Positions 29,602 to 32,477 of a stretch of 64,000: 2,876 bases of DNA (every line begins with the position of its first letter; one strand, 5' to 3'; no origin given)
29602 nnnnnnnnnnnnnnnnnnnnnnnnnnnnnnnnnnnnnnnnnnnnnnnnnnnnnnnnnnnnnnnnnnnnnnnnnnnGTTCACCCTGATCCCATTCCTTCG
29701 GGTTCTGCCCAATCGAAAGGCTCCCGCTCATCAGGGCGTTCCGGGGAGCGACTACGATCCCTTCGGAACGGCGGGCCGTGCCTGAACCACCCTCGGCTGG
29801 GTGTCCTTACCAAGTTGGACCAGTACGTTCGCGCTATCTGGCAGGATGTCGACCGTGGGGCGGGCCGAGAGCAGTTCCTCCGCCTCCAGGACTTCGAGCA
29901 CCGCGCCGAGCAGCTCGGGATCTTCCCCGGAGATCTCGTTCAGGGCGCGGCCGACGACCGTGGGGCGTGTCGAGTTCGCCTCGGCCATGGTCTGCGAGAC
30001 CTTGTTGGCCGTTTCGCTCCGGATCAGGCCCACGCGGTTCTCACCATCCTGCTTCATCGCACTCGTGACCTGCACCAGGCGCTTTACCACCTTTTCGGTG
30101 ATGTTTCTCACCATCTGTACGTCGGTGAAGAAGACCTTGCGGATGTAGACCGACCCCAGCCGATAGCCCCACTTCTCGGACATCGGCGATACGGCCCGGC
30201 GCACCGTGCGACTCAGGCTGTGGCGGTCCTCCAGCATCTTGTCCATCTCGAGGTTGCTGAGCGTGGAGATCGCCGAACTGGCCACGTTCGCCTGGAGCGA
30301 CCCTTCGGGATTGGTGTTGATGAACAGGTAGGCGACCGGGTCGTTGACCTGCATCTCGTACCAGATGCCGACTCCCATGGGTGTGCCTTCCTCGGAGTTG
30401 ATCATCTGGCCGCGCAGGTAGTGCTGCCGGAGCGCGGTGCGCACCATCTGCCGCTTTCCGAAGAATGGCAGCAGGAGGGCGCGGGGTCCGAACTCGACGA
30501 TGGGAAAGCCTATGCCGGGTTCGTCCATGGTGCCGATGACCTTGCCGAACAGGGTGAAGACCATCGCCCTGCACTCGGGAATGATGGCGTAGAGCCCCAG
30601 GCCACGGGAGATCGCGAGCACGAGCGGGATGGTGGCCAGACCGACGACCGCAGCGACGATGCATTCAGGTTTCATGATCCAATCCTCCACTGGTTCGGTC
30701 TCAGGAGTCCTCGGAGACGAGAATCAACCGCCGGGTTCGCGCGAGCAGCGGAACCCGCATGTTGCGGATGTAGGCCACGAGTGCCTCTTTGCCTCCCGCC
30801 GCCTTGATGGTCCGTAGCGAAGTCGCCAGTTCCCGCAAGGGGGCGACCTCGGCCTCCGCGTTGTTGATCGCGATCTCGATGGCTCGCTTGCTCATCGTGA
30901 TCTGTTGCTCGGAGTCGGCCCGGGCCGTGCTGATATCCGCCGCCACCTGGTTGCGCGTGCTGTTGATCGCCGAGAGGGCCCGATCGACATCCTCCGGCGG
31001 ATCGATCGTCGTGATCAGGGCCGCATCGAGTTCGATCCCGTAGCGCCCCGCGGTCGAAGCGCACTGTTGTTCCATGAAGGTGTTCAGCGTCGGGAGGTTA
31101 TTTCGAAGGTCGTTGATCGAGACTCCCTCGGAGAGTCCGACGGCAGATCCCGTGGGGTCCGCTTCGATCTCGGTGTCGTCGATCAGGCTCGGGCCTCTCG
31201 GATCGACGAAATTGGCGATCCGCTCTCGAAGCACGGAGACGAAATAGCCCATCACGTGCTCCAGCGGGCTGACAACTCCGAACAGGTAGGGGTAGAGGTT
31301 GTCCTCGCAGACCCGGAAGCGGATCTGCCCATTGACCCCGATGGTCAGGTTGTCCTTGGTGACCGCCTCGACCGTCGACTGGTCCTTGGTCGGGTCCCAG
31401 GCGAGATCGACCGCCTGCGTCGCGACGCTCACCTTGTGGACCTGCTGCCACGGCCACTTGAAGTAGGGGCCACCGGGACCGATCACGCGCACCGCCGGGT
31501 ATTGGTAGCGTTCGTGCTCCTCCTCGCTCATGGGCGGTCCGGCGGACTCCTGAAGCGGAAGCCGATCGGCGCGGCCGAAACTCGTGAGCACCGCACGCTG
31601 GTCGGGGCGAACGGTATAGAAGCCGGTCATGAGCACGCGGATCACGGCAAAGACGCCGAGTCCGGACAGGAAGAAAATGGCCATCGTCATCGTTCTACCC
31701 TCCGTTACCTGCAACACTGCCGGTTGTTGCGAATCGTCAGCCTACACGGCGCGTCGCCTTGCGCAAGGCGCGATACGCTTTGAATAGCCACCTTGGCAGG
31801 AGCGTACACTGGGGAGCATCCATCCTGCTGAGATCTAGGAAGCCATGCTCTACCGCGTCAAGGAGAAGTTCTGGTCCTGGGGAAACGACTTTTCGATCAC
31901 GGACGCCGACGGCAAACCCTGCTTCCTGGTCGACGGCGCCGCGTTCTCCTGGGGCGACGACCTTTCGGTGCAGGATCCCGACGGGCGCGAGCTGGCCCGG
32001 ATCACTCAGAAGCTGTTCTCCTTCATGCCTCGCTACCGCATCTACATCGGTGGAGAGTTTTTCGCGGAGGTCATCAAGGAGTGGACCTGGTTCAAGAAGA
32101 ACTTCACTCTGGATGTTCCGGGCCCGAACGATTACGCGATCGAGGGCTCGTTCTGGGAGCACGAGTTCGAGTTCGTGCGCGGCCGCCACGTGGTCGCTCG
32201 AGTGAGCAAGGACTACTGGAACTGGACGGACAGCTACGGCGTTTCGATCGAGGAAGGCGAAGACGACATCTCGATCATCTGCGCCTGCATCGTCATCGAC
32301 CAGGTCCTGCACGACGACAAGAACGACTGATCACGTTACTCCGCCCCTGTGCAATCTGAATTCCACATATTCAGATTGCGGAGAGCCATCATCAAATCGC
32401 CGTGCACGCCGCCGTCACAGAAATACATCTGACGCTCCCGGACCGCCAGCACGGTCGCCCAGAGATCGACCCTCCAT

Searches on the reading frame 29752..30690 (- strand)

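Call 7: search_protein_families(library=pfam, proteins=[window:29752-30690:-], max_evalue=1)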
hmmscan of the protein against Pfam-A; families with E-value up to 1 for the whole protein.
window:29752-30690:- (312 aa): 1 family
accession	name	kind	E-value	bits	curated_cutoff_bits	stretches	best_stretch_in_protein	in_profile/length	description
PF01145.31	Band_7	-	3.8e-10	40.5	23.6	1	36-207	2-165/176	SPFH domain / Band 7 family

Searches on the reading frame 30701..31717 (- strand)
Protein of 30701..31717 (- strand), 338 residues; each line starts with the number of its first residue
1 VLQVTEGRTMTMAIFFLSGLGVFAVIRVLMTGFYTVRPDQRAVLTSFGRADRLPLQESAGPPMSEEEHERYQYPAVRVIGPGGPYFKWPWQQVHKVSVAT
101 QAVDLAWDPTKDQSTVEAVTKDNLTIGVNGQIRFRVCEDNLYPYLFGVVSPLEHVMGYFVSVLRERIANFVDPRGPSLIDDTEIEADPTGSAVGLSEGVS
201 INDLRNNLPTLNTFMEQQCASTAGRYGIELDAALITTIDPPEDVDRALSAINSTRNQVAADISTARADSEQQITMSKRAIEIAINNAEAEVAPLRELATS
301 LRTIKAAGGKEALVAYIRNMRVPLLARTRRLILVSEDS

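Call 7: search_protein_families(library=pfam, proteins=[window:30701-31717:-], max_evalue=1)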
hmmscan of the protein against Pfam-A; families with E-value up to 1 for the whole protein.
window:30701-31717:- (338 aa): 3 families
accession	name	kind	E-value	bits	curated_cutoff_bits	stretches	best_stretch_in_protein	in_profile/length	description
PF01145.31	Band_7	-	3.7e-18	66.6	23.6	1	35-268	2-175/176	SPFH domain / Band 7 family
PF13421.11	Band_7_1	-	0.016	15.2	24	1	197-252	152-207/211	SPFH domain-Band 7 family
PF04799.18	Fzo_mitofusin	-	0.23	11.4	27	1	254-306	91-143/161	fzo-like conserved region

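Call 11: find_related_loci(query=window:30701-31714:-, collection=genome_contigs, flank=10000)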
Query window:30701-31714:- (337 aa) in genome_contigs; peptide patterns used: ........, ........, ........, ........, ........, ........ (x = any residue, [..] = any of these).
209 stretches matched a pattern; 157 encode a relative of the query (tblastn E <= 1e-3); the best 80 are kept; 80 distinct loci.
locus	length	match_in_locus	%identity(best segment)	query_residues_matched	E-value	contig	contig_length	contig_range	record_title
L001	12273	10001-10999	77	13-337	8e-167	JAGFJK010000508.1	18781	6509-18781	MAG: Pirellulaceae bacterium isolate mag.21 k127_3367817, whole genome shotgun sequence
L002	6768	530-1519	73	9-335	4e-166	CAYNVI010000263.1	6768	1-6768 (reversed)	MAG TPA_asm: uncultured Pirellulaceae bacterium isolate binchicken_co13_436 genome assembly, contig: NODE_18936_length_6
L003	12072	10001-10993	74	6-335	1e-164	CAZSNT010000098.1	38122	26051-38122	MAG TPA_asm: uncultured Victivallales bacterium isolate SRP167671_co1_107 genome assembly, contig: NODE_1198_length_3812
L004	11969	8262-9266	72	3-331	3e-164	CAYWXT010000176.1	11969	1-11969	MAG TPA_asm: uncultured Pirellulaceae bacterium isolate SRP284430_co1_210 genome assembly, contig: NODE_3781_length_1196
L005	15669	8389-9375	73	8-335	1e-163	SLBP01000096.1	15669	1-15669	MAG: Planctomycetales bacterium isolate CSSed162cmB_456R1 CSSed16-2cmB-10297, whole genome shotgun sequence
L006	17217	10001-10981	72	13-336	4e-162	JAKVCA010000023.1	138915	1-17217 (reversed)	MAG: Pirellulaceae bacterium isolate ALOHA_ZT_42 ZT-Pirellulaceae-3_23, whole genome shotgun sequence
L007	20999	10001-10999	72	9-337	2e-160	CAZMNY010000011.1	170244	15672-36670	MAG TPA_asm: uncultured Pirellulaceae bacterium isolate SRP077602_co7_198 genome assembly, contig: NODE_138_length_17024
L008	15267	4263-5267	71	5-337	5e-160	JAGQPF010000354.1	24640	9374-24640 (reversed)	MAG: Planctomycetales bacterium isolate HKST-UBA33 k127_1563123, whole genome shotgun sequence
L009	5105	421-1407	72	5-331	9e-163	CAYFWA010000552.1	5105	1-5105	MAG TPA_asm: uncultured Myxococcales bacterium isolate ERP107533_co1_80 genome assembly, contig: NODE_21706_length_5105_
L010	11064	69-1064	72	9-337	4e-160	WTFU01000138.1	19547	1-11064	MAG: Mariniblastus sp. isolate CO36386bin_10 NODE_1290_length_19547_cov_10.799559, whole genome shotgun sequence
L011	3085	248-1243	72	9-337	3e-168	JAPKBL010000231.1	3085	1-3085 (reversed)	MAG: Mariniblastus sp. isolate ANT-37 NODE_29358_length_3085_cov_9.488119, whole genome shotgun sequence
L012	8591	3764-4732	72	15-331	5e-159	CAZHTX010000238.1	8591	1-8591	MAG TPA_asm: uncultured Pirellulaceae bacterium isolate binchicken_co13_93 genome assembly, contig: NODE_13568_length_85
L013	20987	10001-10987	71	6-331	6e-159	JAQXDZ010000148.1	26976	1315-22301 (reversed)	MAG: Mariniblastus sp. isolate cluster4_bin.8 k119_39002, whole genome shotgun sequence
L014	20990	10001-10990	71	9-337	1e-158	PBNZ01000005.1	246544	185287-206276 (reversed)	MAG: Planctomycetaceae bacterium isolate SP176 103424, whole genome shotgun sequence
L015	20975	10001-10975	73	8-331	1e-158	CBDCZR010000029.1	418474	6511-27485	MAG: Verrucomicrobiales bacterium isolate ebcf22be-f88e-47d8-90e1-f5a57b2b345f genome assembly, contig: contig_29, whole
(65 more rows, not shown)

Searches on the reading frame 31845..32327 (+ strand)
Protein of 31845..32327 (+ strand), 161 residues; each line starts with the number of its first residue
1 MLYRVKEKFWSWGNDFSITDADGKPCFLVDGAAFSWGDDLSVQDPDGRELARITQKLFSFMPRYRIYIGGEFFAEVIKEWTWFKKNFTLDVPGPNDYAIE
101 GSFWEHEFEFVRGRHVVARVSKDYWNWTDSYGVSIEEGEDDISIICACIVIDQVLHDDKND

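Call 7: search_protein_families(library=pfam, proteins=[window:31845-32327:+], max_evalue=1)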
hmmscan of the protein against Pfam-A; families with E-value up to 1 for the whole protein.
window:31845-32327:+ (161 aa): 1 family
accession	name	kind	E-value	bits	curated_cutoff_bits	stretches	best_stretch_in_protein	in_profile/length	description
PF04525.18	LOR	-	1e-16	61.6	24.5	1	13-150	27-186/187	LURP-one-related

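Call 8: search_protein_families(library=ncbifam, proteins=[window:31845-32327:+], max_evalue=1)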
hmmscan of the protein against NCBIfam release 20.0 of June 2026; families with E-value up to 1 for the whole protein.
window:31845-32327:+ (161 aa): 0 families

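Call 53: search_protein_families(library=padloc, proteins=[window:31845-32327:+], max_evalue=0.01)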
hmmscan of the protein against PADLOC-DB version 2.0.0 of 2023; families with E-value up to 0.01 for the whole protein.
window:31845-32327:+ (161 aa): 0 families

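Call 78: search_protein_families(library=pfam, proteins=[L087:1449-1985:-], max_evalue=0.001)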
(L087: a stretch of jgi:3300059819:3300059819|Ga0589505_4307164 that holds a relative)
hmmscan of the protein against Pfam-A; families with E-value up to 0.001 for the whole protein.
L087:1449-1985:- (179 aa): 1 family
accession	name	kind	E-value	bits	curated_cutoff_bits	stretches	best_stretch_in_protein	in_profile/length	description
PF01594.21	AI-2E_transport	-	1.1e-34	120.5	34.3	1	3-166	171-325/327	AI-2E family transporter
